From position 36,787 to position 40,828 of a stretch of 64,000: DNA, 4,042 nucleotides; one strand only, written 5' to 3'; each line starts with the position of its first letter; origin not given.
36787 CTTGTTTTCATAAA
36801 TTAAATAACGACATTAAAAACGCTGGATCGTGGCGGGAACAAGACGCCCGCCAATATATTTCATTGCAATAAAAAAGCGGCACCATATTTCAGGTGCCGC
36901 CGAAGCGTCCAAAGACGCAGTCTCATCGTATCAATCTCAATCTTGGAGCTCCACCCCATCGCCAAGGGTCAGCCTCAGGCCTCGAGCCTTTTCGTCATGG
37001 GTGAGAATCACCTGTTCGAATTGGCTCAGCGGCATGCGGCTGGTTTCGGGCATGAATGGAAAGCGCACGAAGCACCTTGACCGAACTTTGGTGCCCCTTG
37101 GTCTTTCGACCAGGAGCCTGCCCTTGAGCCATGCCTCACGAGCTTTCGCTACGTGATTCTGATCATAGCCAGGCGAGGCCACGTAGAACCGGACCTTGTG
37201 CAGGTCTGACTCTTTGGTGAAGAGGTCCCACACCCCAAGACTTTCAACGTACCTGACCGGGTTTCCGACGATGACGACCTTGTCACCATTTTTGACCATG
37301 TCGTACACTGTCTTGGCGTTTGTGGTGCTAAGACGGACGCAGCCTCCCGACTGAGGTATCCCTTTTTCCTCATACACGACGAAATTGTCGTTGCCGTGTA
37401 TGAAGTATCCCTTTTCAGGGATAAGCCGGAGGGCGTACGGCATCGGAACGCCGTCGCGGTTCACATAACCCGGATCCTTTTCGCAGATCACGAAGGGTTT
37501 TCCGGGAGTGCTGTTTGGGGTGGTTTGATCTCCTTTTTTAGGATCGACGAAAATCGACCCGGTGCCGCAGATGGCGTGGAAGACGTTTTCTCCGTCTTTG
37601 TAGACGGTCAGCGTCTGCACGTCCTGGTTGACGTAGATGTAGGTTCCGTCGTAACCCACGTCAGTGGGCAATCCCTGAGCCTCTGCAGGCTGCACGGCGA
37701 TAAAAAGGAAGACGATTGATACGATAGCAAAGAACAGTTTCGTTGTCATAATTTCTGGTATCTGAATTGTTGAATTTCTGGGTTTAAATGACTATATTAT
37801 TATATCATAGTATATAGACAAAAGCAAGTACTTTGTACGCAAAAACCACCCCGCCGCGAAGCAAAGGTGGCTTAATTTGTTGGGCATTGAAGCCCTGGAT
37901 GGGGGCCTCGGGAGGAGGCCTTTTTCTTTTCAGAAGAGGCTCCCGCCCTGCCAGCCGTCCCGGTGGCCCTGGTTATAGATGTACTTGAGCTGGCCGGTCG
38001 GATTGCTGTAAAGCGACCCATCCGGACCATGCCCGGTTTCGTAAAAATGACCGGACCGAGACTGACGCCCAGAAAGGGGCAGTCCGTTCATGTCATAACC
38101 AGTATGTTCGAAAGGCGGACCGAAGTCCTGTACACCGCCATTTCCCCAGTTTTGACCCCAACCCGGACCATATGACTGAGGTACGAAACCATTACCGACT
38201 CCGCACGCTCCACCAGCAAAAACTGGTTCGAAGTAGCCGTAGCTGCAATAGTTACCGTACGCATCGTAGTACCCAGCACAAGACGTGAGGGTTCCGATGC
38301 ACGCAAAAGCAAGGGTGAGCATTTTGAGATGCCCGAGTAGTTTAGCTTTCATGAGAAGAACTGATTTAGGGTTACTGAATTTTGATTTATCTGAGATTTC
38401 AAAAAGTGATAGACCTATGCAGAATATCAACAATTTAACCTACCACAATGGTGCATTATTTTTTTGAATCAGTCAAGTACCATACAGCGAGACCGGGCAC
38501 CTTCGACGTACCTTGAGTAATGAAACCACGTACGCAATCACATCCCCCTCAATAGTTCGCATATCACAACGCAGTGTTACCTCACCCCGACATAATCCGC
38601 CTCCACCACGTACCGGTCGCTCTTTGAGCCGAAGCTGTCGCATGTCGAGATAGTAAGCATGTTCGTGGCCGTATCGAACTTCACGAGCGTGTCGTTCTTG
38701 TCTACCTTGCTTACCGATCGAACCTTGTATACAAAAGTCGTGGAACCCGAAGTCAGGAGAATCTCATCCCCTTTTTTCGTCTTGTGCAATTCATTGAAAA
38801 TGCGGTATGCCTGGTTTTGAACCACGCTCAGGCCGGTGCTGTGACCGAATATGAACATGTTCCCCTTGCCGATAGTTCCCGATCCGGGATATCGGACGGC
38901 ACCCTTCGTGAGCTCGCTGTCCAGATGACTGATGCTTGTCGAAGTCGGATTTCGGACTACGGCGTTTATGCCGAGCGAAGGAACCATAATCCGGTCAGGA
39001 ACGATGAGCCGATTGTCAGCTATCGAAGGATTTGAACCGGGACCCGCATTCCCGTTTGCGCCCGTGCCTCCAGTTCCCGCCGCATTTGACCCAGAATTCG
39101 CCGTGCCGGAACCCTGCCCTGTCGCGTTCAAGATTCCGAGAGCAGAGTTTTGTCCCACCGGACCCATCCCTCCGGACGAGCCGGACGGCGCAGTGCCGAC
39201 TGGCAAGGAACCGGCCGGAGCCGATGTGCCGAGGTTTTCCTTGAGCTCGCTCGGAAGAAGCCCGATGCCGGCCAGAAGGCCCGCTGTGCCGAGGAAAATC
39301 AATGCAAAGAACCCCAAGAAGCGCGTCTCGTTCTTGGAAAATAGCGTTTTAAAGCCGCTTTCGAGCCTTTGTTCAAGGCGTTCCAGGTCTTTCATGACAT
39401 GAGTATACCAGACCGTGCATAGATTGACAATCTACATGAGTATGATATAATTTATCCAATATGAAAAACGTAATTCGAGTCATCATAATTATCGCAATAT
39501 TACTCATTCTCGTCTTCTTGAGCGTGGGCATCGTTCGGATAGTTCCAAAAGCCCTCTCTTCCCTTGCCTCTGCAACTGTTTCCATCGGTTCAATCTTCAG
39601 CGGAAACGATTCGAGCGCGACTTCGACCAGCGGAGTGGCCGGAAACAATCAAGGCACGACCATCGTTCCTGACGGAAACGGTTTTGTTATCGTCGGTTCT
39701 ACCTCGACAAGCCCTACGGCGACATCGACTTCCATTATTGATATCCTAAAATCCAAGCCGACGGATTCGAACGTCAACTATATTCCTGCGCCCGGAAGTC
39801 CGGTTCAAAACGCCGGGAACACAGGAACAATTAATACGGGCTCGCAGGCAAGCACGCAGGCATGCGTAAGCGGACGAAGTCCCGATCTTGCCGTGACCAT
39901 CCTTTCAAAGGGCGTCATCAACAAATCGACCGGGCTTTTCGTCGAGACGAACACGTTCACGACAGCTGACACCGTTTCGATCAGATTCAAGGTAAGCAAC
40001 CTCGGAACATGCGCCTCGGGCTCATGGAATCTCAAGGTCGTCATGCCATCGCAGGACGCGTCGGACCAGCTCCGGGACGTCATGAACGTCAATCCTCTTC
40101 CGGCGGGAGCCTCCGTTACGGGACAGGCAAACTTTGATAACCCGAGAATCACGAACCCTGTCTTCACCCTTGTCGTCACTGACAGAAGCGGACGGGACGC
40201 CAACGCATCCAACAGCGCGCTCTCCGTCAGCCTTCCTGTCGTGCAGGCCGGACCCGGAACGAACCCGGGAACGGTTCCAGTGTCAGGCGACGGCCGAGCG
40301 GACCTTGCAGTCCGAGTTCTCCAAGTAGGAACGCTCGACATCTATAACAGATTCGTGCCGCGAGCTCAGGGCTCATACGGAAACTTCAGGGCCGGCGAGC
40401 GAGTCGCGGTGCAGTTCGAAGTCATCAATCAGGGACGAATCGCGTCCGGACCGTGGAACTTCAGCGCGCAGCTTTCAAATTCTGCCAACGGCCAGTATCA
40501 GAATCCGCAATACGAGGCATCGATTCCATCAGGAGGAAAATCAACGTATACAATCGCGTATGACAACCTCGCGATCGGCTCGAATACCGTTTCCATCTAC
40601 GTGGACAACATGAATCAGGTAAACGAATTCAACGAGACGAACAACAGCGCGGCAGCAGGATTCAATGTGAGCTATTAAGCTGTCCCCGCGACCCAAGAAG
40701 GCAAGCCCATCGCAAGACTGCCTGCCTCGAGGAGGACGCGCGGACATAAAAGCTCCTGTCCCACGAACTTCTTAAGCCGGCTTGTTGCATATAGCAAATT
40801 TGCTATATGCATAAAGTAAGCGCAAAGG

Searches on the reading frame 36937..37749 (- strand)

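Call 4: search_protein_families(library=pfam, proteins=[window:36937-37749:-], max_evalue=0.1)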
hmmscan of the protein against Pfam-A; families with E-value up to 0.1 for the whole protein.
window:36937-37749:- (270 aa): 1 family
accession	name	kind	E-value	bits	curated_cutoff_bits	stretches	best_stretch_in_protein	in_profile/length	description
PF03734.19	YkuD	-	3.1e-15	57.5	23.4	1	36-160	2-146/146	L,D-transpeptidase catalytic domain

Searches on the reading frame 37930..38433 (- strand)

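Call 4: search_protein_families(library=pfam, proteins=[window:37930-38433:-], max_evalue=0.1)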
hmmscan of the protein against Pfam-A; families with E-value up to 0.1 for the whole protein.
window:37930-38433:- (167 aa): 1 family
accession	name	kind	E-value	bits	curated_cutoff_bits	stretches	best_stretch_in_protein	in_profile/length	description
PF13978.11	DUF4223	-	0.0091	16.3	27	1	39-68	7-36/54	Protein of unknown function (DUF4223)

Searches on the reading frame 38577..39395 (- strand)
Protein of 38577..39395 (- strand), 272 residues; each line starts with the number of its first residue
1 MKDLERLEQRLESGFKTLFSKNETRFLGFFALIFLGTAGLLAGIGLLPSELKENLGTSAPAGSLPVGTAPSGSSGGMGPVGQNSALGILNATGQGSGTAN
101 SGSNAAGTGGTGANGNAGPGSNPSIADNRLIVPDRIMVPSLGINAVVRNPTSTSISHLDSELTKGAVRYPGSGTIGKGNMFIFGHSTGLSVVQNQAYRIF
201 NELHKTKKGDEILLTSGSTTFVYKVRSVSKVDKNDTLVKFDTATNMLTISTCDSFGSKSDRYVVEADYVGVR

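Call 4: search_protein_families(library=pfam, proteins=[window:38577-39395:-], max_evalue=0.1)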
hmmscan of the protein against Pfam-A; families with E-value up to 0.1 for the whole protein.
window:38577-39395:- (272 aa): 2 families
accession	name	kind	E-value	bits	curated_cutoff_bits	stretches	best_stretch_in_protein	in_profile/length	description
PF04203.18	Sortase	-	1.4e-21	77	26.6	1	136-268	1-124/125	Sortase domain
PF08548.17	Peptidase_M10_C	-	0.0061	16.8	20.7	1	206-254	86-134/193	Peptidase M10 serralysin C terminal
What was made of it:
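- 38577..39395 (-): Sortase: short cytoplasmic N-terminus, one membrane helix, about 80 aa low-complexity linker, catalytic domain with His, Cys and Arg. PF04203 at 1.4e-21 (call 4).
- On Sortase (PF04203) - gene 38577-39395: 77 bits against a cut-off of 26.6 (call 4).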

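Call 5: search_protein_families(library=ncbifam, proteins=[window:38577-39395:-], max_evalue=1)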
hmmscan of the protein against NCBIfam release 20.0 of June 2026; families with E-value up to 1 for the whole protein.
window:38577-39395:- (272 aa): 7 families
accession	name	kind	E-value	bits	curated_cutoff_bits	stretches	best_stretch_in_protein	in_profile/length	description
NF058671.1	sortase_SrtD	exception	2.2e-11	43.8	140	1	199-267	115-186/187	class D sortase, LPxTATN-specific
NF033746.1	class_D_sortase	subfamily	7.4e-11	42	165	1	198-268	60-133/135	class D sortase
TIGR01076.1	sortase_fam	subfamily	1.6e-10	40.9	39.35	1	196-266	54-125/136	sortase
NF033745.1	class_C_sortase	subfamily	1.9e-08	34.3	160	1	195-266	146-218/220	class C sortase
NF033747.1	class_E_sortase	subfamily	3e-08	33.8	160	1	135-268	73-205/211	class E sortase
TIGR03784.1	marine_sortase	equivalog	0.00076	19.1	158.25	1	187-266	90-174/174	class GN sortase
NF053766.1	ZapA_metallo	exception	0.0078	15.3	940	1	201-263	366-431/483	ZapA family metalloprotease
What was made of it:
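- On Sortase (PF04203) - gene 38577-39395: TIGR01076 scores 40.9 against 39.35 (call 5).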

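Call 18: search_solved_structures(query=window:38577-39395:-, max_evalue=0.01, show_alignments=2)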
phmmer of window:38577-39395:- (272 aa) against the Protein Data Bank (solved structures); distinct sequences matched with E-value up to 0.01: 22.
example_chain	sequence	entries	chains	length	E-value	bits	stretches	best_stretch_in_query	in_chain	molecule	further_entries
2kw8_A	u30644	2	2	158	5.6e-10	42.2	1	132-271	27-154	LPXTG-site transpeptidase family protein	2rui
5hu4_A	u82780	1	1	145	1.6e-07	34.2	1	135-264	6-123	Cysteine protease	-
4d70_A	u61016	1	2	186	5.8e-05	25.8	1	177-270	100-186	SORTASE FAMILY PROTEIN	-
5dv0_A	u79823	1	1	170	6.1e-05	25.7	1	163-268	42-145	Sortase SrtA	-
24rr_A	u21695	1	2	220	6.7e-05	25.6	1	137-265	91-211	Ebp pilus assembly class C sortase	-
4g1h_A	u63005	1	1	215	7.4e-05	25.4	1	154-267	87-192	Sortase family protein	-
4o8l_A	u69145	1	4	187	7.6e-05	25.4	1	163-267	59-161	Sortase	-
7s54_A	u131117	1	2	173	9.3e-05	25.1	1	160-257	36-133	Class A sortase, sortase A chimera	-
2ln7_A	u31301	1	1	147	0.0001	25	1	188-270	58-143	LPXTG-site transpeptidase family protein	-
2xwg_A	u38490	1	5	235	0.00024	23.8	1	135-268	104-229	SORTASE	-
3rcc_A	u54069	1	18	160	0.00037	23.1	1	160-267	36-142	Sortase SrtA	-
7s56_A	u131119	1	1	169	0.00048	22.8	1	160-267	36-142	Class A sortase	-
6bwe_A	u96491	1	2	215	0.00063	22.4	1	104-269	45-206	Putative fimbrial associated sortase-like protein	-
8t28_A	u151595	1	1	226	0.00084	22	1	101-265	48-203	Class C sortase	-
4o8t_A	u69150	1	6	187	0.0013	21.4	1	163-267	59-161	Sortase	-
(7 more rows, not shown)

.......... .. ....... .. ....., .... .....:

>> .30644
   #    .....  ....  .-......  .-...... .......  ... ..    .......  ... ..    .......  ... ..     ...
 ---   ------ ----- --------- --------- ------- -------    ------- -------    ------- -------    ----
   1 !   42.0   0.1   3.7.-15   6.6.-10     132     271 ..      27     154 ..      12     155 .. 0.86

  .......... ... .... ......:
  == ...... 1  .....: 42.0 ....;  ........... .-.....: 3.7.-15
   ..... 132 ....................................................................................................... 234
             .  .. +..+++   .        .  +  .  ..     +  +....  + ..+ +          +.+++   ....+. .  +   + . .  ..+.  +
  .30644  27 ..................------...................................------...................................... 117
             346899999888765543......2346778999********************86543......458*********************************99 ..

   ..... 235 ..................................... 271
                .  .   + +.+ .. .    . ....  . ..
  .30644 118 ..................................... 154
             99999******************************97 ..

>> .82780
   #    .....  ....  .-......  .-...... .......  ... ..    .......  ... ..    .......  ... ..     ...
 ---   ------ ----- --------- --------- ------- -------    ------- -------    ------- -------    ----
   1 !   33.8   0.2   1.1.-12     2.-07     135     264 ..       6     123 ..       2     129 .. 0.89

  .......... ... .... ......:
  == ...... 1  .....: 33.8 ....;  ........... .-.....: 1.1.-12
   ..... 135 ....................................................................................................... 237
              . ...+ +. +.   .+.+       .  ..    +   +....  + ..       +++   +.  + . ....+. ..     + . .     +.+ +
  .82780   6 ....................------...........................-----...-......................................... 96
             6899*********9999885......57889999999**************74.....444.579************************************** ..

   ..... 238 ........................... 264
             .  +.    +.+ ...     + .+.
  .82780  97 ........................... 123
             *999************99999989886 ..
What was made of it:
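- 38577..39395 (-): The closest solved structures are class A sortases of Bacillus and Listeria (call 18).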

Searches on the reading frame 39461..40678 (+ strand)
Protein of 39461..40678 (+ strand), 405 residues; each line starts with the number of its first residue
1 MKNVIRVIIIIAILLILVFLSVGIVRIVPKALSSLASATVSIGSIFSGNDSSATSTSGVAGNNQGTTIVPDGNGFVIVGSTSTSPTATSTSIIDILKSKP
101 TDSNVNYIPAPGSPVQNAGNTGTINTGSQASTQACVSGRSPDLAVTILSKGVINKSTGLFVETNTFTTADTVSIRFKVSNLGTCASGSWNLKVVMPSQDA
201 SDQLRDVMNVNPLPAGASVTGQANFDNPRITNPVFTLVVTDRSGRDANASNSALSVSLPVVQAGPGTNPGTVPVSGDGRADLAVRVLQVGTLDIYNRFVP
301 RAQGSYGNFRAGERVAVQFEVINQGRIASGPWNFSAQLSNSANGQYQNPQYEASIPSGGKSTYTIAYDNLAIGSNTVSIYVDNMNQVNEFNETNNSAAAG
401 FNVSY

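Call 4: search_protein_families(library=pfam, proteins=[window:39461-40678:+], max_evalue=0.1)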
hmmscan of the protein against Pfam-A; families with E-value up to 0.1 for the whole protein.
window:39461-40678:+ (405 aa): 1 family
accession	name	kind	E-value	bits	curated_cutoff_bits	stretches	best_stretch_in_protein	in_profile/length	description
PF07705.17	CARDB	-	1.2e-12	48.4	22.7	2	310-397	16-99/101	CARDB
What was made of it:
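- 39461..40678 (+): CARDB-domain membrane-anchored surface protein, transcribed divergently from the sortase; conserved neighbour (context). PF07705 at 1.2e-12 (call 4).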

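Call 5: search_protein_families(library=ncbifam, proteins=[window:39461-40678:+], max_evalue=1)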
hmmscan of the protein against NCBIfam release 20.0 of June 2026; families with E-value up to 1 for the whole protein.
window:39461-40678:+ (405 aa): 1 family
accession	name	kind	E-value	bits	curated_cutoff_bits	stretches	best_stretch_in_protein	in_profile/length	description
NF052324.1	PorU_rel_Nterm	equivalog_domain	7.9e-08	30.9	450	1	313-395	795-879/879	putative type IX secretion system sortase PorU2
